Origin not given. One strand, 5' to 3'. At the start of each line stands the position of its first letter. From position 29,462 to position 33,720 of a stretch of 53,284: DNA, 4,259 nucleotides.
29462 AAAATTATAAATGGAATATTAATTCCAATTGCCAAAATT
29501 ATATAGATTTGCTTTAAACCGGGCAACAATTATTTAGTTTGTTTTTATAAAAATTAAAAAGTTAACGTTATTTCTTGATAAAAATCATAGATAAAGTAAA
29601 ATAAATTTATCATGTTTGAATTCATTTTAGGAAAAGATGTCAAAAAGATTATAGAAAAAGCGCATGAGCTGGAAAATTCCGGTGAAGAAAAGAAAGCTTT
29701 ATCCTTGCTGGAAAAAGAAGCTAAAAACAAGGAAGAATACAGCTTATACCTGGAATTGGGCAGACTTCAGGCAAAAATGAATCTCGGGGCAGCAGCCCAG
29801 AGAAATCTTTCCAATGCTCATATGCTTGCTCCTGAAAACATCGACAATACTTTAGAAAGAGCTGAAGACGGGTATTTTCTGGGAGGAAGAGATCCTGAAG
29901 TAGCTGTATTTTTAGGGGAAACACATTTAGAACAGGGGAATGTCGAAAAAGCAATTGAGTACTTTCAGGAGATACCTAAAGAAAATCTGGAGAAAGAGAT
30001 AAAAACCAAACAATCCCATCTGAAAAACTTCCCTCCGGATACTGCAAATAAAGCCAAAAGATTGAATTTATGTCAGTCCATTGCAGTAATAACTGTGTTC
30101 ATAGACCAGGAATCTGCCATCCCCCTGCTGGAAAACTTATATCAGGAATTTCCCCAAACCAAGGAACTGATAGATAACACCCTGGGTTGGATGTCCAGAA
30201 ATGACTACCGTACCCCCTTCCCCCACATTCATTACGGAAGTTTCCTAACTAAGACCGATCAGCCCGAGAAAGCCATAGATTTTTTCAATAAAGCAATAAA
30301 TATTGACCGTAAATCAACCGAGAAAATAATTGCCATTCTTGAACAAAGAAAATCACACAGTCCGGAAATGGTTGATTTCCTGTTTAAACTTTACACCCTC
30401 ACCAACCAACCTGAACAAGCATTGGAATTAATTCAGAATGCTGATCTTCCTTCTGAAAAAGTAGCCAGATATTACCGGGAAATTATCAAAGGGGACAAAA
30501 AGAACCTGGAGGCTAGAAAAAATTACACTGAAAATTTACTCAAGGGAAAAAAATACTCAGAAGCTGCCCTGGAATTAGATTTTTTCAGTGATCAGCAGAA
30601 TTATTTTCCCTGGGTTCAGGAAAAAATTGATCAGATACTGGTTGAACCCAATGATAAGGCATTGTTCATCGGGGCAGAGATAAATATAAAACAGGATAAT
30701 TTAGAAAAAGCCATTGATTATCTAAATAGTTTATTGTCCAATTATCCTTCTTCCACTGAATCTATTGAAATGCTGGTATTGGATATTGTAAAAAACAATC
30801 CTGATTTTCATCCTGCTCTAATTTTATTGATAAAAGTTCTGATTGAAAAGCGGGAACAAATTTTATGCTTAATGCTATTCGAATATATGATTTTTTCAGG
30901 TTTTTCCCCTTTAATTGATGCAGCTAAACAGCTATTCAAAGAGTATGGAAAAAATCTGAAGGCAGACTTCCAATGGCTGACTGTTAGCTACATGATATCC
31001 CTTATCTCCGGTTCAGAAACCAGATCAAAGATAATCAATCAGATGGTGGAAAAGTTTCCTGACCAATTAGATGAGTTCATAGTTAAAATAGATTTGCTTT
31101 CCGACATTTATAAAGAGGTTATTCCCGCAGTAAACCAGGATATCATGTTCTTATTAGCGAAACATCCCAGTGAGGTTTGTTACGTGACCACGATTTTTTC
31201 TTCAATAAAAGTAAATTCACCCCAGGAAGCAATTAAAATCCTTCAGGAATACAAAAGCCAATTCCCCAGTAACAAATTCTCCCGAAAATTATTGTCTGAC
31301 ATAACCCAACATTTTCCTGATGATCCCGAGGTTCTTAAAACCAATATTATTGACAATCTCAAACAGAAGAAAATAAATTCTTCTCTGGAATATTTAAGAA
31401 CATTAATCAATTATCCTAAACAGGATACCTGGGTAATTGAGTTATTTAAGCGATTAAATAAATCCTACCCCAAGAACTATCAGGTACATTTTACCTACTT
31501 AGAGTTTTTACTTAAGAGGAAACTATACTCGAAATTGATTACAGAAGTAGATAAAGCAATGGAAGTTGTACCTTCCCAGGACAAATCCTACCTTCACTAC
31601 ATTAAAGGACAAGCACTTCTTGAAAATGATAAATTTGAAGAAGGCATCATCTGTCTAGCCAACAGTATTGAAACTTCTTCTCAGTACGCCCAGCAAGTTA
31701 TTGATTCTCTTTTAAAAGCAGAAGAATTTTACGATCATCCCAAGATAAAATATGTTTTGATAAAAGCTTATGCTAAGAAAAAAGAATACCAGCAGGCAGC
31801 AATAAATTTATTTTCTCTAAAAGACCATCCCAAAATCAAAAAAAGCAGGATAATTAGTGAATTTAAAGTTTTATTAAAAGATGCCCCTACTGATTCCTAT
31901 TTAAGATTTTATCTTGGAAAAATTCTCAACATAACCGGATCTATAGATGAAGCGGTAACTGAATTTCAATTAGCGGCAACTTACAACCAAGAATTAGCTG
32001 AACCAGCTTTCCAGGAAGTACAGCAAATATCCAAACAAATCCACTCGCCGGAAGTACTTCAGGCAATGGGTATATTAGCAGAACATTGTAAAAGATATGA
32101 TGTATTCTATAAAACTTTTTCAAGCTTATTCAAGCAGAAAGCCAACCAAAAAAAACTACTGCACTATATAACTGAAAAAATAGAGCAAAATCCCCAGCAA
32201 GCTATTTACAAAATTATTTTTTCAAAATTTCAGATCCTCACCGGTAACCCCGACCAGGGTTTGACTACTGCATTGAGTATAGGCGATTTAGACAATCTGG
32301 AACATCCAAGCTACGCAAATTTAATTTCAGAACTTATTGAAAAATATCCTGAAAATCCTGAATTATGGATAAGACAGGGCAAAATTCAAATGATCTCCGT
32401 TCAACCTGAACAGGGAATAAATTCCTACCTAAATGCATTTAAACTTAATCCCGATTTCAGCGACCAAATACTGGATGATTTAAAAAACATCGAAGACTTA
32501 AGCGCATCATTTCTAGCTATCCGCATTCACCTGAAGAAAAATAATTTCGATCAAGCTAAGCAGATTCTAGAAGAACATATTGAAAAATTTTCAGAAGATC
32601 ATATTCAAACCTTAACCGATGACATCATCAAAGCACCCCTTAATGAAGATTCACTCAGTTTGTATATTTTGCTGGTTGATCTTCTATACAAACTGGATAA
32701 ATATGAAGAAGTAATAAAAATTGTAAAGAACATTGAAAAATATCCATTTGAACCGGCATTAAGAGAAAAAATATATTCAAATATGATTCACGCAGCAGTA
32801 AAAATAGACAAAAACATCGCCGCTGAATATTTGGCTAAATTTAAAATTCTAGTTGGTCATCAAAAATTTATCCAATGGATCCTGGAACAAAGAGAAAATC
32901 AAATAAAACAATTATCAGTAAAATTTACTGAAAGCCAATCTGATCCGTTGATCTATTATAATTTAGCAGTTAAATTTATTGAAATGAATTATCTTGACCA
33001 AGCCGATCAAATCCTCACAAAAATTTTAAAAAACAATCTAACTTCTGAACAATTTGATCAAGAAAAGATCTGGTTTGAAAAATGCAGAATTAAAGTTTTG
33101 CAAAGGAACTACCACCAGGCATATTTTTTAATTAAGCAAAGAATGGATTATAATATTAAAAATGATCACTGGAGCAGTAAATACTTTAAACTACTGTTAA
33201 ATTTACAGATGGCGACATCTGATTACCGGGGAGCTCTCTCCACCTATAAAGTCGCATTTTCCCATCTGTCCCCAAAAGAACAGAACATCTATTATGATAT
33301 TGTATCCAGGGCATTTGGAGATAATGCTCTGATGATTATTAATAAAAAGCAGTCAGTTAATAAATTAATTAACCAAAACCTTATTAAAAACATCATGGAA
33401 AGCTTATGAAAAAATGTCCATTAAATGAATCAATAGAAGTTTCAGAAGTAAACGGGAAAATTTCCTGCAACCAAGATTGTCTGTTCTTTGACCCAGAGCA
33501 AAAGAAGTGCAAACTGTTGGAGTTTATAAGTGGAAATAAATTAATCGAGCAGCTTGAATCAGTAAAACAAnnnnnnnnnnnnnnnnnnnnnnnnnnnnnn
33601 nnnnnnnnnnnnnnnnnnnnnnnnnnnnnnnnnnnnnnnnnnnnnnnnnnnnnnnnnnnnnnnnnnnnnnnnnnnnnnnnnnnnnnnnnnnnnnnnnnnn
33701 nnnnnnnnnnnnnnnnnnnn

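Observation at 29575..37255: Translationally coupled trio of unknown function: giant TPR-like protein, giant Q/N-rich coiled-coil/TPR protein, and Pro-rich mini-protein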

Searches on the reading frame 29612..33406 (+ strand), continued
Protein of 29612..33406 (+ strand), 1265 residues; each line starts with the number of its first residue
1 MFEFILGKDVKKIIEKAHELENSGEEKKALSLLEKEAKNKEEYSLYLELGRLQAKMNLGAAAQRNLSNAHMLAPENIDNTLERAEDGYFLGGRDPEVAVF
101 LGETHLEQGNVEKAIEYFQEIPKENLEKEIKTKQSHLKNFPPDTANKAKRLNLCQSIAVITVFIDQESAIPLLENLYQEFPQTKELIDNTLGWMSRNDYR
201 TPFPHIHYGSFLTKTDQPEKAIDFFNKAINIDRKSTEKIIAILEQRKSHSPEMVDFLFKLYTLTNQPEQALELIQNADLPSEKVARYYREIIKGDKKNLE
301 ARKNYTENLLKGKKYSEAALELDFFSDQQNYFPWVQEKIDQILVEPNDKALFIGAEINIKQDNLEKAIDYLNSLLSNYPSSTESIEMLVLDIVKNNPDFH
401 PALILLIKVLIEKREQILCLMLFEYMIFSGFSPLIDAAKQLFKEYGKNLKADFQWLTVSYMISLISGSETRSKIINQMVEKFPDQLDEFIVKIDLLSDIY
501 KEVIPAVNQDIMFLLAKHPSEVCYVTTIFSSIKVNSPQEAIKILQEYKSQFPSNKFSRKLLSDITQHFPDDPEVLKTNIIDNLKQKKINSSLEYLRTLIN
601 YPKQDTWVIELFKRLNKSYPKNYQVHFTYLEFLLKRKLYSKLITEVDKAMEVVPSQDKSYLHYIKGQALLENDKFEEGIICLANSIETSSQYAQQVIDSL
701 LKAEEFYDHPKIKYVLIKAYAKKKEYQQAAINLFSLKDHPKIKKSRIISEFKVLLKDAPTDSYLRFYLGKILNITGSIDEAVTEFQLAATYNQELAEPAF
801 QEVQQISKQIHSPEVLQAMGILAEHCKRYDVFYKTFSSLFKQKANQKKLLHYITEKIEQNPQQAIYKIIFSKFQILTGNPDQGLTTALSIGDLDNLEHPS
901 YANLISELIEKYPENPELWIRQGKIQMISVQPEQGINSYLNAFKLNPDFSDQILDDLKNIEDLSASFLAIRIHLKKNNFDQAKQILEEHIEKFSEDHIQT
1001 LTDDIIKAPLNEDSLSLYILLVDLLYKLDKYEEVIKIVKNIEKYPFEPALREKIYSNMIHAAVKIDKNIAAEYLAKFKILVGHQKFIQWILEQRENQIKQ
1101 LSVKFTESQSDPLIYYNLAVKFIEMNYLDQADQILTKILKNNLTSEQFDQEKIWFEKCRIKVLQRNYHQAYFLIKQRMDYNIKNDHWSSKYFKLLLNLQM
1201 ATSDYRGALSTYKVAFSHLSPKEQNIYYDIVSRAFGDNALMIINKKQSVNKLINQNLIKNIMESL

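Call 83: predict_structure(alignment_id=A7)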
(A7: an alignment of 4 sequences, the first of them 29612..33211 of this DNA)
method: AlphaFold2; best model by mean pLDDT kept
length: 1200 residues; sequences in the alignment: 4
mean_pLDDT: 76.0   pTM: 0.38
mean pLDDT of the five models: 76.0, 75.4, 70.0, 68.9, 68.8
residues with pLDDT >= 90: 188; 70-90: 687; 50-70: 174; < 50: 151
segments of 3 or more residues with pLDDT < 50: 1-8, 40-43, 47-93, 807-849, 851-862, 1127-1132, 1137-1149, 1180-1187, 1196-1200
pLDDT, mean of each block of 10 residues (from residue 1): 42 60 56 62 48 37 33 38 39 55 68 73 79 84 82 86 85 88 85 83 90 85 91 88 78 86 83 80 84 82 90 88 87 91 87 92 91 90 87 76 89 79 78 83 81 85 83 85 76 71 79 71 76 82 85 75 83 92 85 89 88 87 87 88 88 82 91 88 89 90 83 91 91 88 88 90 93 81 82 77 57 43 42 44 44 42 56 61 75 62 83 86 83 87 89 85 87 90 88 81 85 85 80 85 80 85 77 85 77 68 61 62 54 49 46 66 57 58 47 48
secondary structure, 60 per line:
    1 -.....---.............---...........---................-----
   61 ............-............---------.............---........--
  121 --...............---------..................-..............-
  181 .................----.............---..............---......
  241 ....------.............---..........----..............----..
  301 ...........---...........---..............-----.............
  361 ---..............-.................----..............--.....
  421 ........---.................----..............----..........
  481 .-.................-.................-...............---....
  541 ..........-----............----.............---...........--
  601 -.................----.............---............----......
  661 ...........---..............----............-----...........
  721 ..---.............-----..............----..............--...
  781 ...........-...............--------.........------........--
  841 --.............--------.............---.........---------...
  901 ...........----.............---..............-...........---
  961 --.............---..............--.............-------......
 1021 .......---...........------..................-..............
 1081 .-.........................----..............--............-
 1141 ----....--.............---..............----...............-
elements in order (helices of 4 or more, strands of 3 or more residues): H2-6 H10-22 H26-36 H40-55 H61-72 H74-85 H95-107 H111-118 H123-137 H147-164 H166-179 H181-197 H202-214 H218-231 H235-244 H251-263 H267-276 H281-294 H299-311 H315-325 H329-342 H348-360 H364-377 H379-395 H400-413 H416-428 H432-448 H453-466 H471-481 H483-499 H501-517 H519-533 H537-550 H556-567 H572-584 H588-598 H602-618 H623-635 H639-650 H655-671 H675-688 H693-704 H710-722 H726-738 H744-757 H762-775 H778-791 H793-807 H816-824 H831-838 H843-855 H864-876 H880-888 H898-911 H916-928 H932-945 H947-957 H963-975 H979-992 H995-1007 H1015-1027 H1031-1041 H1048-1065 H1067-1081 H1083-1107 H1112-1125 H1128-1139 H1145-1148 H1151-1163 H1167-1180 H1185-1199
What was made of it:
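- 29612..33409 (+): Gene A: a 1265-aa all-helical TPR-like solenoid of about 35 hairpins. The AF2 model has pLDDT 76 and 71 short helices (call 83).
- On TPR superfamily (Pfam TPR clan), protein A and B C-terminus: AF2 gives 71 helices of about 10-17 residues with pLDDT 76 (call 83).
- AF2 gives pLDDT 76 and an alpha-solenoid: call 83.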

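Call 85: fold_search(model_id=the predicted structure, library=pdb)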
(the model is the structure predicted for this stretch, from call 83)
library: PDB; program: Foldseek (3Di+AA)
matches with E <= 10: 1578; with E <= 0.001: 216
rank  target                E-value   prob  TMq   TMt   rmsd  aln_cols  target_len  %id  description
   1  8fgw_D                3.0e-13  1.00  0.10  0.10  46.0      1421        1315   14  Human IFT-A complex structures provide molecular insights into ciliary transport (released 2023-02-22)
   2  8bbg_D                1.4e-11  1.00  0.12  0.12  43.4      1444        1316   12  Structure of the IFT-A complex; anterograde IFT-A train model (released 2022-12-21)
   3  7qdr_B                2.6e-11  1.00  0.13  0.13  39.5      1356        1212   10  Apo human SKI complex in the closed state (released 2022-02-02)
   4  8hmd_C                5.8e-11  1.00  0.11  0.10  47.6      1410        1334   12  base module state 2 of Tetrahymena IFT-A (released 2023-06-14)
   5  4buj_B                7.6e-11  1.00  0.13  0.12  49.7      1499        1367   13  Crystal structure of the S. cerevisiae Ski2-3-8 complex (released 2013-08-28)
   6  4buj_F                1.5e-10  1.00  0.16  0.15  47.2      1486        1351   13  Crystal structure of the S. cerevisiae Ski2-3-8 complex (released 2013-08-28)
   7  7qds_B                1.5e-10  1.00  0.12  0.14  42.8      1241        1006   11  Apo human SKI complex in the open state (released 2022-02-02)
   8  7qdz_B                4.1e-10  1.00  0.14  0.14  40.0      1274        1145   10  80S-bound human SKI complex in the closed state (released 2022-02-09)
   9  9g8r_B                5.8e-10  1.00  0.13  0.14  40.2      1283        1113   11  human SKI7-SKI238 complex in the open state (released 2024-10-16)
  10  9rtt_Q                8.5e-10  1.00  0.09  0.11  42.8      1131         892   11  Activated Elongation Complex with IWS1 and ELOF1 (released 2025-09-03)
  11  8q9t_E                1.2e-09  1.00  0.14  0.16  48.1      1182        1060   14  CryoEM structure of a S. Cerevisiae Ski238 complex bound to RNA (released 2023-11-29)
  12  9hvq_Q                2.9e-09  1.00  0.09  0.11  44.2      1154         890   11  Structure of the transcribing Pol II-DSIF-PAF-SPT6-RECQL5 complex (released 2025-07-16)
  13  9g8o_B                3.3e-09  1.00  0.12  0.14  43.4      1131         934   10  human 40S ribosome bound by a SKI238-exosome complex (released 2024-10-16)
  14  7dkh_A                7.3e-09  1.00  0.09  0.12  49.4      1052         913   12  Crystal structure of the Ctr9/Paf1/Cdc73/Rtf1 quaternary complex (released 2021-11-24)
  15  7dkh_I                9.2e-09  1.00  0.09  0.12  50.0      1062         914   12  Crystal structure of the Ctr9/Paf1/Cdc73/Rtf1 quaternary complex (released 2021-11-24)
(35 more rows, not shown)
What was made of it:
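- On TPR superfamily (Pfam TPR clan), protein A and B C-terminus: Foldseek hits are all TPR solenoids (call 85).
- Closest known: Giant eukaryotic TPR scaffolds. Same: Like A, they are TPR solenoids of 800-1300 or more residues that act as assembly platforms (call 85).
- Foldseek hits of the A model include SKI3 and Naa15, among them NatA-MetAP2-ribosome entries (call 85).
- Tried and rejected: Foldseek of A. It returned generic TPR solenoids with TM 0.1-0.2 (call 85).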

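Call 91: find_related_loci(query=A1, collection=viral_contigs, flank=5000)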
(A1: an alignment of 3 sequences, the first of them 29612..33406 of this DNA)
Query A1 (1265 aa) in viral_contigs; peptide patterns used: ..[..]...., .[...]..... (x = any residue, [..] = any of these).
102 stretches matched a pattern, but none encodes a relative of the query by tblastn (E <= 1e-3).
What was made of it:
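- On Anti-phage defence or phage proteins: The viral contig scan found no relative (call 91).
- Tried and rejected: Viral contigs gave none (call 91).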

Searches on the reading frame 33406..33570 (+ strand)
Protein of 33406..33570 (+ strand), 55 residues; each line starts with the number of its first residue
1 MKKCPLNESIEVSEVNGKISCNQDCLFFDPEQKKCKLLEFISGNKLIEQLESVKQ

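Call 88: search_protein_families(library=pfam, proteins=[window:33406-33570:+], max_evalue=10)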
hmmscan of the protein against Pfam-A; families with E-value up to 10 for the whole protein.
seq(55 aa): 0 families
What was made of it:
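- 33406..33525 (+): N-terminal four-cysteine motif, MKxCP-x(11-16)-C-x3-C-x9-C-x-LLE, holding the only cysteines of B. It is a putative metal-binding knuckle. No Pfam hit (call 88).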
